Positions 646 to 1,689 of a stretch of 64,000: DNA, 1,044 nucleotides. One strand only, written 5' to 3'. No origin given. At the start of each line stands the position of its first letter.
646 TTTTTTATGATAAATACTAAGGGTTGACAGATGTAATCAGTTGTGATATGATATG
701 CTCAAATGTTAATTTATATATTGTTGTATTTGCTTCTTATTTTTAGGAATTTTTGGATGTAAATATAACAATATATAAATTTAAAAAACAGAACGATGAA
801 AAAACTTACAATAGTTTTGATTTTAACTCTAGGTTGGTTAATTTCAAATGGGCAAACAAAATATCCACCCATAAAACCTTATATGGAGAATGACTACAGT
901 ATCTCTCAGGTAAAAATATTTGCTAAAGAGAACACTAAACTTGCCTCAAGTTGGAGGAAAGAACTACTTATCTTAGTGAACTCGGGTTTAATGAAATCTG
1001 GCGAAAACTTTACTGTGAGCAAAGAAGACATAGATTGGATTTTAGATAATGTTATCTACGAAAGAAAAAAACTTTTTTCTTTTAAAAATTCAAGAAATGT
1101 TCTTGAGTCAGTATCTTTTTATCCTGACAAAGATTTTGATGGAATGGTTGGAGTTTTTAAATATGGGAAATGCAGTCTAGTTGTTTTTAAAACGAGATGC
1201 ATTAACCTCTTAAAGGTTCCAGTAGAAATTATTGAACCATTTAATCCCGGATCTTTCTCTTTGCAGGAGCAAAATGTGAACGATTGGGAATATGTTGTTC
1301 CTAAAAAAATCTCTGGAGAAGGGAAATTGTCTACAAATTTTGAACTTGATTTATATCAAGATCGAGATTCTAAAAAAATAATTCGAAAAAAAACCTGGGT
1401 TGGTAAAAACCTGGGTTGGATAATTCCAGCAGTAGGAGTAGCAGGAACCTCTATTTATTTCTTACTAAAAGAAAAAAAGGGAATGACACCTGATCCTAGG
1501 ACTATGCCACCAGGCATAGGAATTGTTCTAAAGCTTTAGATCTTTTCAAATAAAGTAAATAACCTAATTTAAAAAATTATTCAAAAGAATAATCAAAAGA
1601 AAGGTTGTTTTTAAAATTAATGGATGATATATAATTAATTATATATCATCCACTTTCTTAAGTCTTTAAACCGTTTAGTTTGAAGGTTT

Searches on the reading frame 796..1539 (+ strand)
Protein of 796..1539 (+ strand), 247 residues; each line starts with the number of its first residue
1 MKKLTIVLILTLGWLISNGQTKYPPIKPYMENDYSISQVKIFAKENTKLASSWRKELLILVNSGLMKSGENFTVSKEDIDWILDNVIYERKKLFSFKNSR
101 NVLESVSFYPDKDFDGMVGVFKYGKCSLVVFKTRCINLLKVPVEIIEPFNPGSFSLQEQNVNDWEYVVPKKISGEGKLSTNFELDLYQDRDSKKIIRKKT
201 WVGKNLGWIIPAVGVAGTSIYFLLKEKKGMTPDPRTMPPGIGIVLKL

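Call 58: find_encoding_contigs(protein=window:796-1539:+, flank=10000, max_places=3)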
Protein window:796-1539:+ (247 aa): no gene with exactly this product is on record in the collection.
